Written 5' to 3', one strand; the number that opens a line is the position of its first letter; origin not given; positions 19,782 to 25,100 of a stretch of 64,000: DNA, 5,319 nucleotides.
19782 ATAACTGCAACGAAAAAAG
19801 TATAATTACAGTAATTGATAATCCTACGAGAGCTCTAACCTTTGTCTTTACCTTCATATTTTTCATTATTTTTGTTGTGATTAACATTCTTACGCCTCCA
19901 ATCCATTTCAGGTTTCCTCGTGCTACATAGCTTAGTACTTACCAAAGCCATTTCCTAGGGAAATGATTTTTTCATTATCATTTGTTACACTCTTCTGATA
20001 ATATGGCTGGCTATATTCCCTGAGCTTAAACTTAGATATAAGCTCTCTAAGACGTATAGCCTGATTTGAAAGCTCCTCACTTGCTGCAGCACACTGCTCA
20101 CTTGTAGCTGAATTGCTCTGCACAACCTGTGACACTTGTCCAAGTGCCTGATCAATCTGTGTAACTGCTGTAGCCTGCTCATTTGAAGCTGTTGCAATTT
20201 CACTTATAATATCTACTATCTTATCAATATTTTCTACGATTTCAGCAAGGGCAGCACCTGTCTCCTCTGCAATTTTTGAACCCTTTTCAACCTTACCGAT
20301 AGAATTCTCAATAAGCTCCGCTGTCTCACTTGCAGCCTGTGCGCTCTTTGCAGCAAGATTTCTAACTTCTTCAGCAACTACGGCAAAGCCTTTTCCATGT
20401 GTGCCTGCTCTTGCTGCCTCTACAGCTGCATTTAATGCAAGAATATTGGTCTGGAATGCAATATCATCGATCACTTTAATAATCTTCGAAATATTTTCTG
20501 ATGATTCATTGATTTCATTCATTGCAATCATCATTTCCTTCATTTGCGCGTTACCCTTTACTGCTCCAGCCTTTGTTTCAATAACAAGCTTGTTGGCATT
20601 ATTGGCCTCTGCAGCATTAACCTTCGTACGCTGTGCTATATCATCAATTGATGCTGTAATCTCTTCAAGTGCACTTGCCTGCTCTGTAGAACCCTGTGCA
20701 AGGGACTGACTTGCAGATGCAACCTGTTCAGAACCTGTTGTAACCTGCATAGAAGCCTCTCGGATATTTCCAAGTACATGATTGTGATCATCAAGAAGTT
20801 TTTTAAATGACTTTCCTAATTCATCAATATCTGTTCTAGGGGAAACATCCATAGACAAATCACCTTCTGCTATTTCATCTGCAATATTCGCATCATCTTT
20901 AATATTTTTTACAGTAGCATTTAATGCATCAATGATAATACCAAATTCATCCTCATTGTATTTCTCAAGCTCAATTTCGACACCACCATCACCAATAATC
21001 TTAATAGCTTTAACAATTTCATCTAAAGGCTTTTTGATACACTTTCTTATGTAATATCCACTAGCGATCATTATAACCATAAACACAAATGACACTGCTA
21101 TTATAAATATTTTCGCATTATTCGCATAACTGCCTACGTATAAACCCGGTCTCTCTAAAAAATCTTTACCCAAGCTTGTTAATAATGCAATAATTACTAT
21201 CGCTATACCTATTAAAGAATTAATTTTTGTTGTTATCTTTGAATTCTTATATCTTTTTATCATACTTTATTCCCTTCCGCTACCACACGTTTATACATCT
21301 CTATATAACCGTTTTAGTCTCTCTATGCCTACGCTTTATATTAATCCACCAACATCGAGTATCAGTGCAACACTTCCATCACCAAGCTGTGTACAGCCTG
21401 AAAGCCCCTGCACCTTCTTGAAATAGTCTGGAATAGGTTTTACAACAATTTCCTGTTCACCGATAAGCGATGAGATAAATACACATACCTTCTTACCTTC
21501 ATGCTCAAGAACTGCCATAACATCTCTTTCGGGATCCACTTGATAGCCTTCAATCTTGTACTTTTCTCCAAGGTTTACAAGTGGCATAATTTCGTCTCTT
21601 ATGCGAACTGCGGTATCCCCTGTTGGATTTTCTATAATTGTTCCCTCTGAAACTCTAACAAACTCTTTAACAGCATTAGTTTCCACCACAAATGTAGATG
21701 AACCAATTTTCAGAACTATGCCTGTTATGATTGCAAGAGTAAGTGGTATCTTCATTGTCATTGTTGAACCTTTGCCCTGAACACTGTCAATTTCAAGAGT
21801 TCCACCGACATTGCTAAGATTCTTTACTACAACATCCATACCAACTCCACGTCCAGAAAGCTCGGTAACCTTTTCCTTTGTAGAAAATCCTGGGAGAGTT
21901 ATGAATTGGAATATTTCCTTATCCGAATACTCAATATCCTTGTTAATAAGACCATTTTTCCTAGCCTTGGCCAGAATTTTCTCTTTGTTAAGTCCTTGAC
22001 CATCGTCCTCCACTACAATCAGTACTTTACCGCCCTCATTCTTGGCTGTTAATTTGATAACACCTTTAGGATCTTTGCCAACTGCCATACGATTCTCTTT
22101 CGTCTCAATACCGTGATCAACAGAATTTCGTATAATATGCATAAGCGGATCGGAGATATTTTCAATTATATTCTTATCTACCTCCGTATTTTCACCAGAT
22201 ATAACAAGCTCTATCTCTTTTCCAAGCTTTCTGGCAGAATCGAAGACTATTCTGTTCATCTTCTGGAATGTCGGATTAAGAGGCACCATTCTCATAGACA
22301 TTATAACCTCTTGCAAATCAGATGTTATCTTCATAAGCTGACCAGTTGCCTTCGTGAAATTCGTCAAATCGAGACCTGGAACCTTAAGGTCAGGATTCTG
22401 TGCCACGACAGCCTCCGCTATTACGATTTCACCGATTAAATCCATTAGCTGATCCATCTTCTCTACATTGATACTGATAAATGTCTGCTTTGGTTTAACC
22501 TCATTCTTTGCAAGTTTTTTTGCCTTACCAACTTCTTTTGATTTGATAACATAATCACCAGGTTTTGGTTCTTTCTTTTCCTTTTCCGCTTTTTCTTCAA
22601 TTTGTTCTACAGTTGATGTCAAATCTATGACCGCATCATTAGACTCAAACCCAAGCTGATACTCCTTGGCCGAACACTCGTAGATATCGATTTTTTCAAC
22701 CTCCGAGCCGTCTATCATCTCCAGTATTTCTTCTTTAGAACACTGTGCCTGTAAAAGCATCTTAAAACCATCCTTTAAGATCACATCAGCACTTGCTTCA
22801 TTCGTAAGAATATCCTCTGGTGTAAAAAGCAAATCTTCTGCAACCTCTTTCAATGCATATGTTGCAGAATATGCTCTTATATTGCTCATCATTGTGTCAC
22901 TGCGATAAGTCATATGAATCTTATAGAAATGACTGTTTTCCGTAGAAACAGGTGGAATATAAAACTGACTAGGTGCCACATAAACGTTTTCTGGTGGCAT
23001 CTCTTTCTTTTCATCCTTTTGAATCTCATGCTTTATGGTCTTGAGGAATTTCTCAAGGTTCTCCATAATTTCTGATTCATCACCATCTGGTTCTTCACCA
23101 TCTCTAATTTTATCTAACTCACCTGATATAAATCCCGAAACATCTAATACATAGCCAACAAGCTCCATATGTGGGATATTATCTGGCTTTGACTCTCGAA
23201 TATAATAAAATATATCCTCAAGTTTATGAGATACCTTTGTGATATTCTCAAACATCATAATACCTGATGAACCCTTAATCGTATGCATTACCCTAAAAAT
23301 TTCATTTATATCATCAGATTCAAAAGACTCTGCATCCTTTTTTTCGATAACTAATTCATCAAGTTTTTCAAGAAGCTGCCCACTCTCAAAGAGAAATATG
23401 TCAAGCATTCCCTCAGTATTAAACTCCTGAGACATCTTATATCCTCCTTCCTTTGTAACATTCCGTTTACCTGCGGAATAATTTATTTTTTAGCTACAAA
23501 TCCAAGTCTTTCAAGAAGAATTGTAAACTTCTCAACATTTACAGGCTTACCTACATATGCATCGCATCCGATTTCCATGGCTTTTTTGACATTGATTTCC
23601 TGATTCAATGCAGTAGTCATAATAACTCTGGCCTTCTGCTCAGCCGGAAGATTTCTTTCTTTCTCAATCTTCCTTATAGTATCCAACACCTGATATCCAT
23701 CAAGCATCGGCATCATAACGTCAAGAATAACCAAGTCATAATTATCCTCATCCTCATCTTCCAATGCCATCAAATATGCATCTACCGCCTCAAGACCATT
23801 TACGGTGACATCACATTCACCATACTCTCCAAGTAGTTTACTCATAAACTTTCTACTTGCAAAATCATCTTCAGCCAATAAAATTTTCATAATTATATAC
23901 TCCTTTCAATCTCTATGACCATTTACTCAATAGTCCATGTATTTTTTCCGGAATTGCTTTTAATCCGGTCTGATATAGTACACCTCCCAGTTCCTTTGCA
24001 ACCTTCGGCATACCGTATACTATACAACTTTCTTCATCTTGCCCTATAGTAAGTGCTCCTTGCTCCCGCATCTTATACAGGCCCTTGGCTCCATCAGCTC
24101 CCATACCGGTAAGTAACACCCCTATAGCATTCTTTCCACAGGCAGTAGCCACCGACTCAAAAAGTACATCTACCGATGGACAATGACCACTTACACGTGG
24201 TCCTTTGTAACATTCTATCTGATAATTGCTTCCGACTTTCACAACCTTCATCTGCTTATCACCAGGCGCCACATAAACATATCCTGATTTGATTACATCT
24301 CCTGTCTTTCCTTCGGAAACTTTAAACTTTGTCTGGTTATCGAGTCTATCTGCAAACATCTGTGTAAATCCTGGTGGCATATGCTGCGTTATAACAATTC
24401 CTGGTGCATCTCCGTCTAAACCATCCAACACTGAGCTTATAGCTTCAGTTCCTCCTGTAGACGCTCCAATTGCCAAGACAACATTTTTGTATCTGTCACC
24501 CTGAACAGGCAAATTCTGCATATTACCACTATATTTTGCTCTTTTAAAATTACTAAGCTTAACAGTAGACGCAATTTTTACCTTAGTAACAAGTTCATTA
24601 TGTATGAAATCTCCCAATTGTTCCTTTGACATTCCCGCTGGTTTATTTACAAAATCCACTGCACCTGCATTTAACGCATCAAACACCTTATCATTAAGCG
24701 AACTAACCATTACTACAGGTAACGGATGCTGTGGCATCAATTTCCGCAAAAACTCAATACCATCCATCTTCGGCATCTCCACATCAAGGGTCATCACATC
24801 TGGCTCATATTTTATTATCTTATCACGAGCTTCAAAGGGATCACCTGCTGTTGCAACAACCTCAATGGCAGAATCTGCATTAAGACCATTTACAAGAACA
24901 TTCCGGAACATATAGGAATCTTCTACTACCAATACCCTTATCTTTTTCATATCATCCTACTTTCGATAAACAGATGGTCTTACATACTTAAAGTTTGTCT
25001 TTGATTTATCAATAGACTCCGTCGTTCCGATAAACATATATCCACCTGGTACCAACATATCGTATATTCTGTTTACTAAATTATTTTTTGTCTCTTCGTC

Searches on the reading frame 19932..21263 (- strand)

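Call 66: search_protein_families(library=pfam, proteins=[window:19932-21263:-], max_evalue=0.00001)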
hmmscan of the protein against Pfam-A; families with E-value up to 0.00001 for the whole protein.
window:19932-21263:- (443 aa): 2 families
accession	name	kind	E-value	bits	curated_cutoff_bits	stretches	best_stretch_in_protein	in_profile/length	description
PF00015.26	MCPsignal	-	5e-52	176.7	34.6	1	228-380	5-171/172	Methyl-accepting chemotaxis protein (MCP) signalling domain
PF00672.30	HAMP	-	1e-09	39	25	0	76-122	6-52/53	HAMP domain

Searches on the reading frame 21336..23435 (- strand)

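Call 66: search_protein_families(library=pfam, proteins=[window:21336-23435:-], max_evalue=0.00001)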
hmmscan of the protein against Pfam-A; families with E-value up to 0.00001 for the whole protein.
window:21336-23435:- (699 aa): 5 families
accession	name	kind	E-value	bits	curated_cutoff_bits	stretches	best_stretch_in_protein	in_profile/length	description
PF01584.24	CheW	-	1e-22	80.7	23.5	1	572-698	2-133/138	CheW-like domain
PF02518.31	HATPase_c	-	1.4e-15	58.1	26.4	1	428-566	3-110/111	Histidine kinase-, DNA gyrase B-, and HSP90-like ATPase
PF02895.20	H-kinase_dim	-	1.9e-13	51.1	23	1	319-381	3-68/68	Signal transducing histidine kinase, homodimeric domain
PF01627.28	Hpt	-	5.9e-13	49.3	24.6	1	10-91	2-72/84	Hpt domain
PF07194.16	P2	-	9.2e-12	45.3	23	1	171-251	2-79/81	P2 response regulator binding domain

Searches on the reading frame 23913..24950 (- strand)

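Call 66: search_protein_families(library=pfam, proteins=[window:23913-24950:-], max_evalue=0.00001)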
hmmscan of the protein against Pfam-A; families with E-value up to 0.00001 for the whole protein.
window:23913-24950:- (345 aa): 2 families
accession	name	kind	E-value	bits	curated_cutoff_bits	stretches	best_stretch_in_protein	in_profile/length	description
PF01339.22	CheB_methylest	-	4.3e-61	206.1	24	1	160-337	2-174/174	CheB methylesterase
PF00072.30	Response_reg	-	1.3e-21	77.3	30.2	1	6-107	1-103/111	Response regulator receiver domain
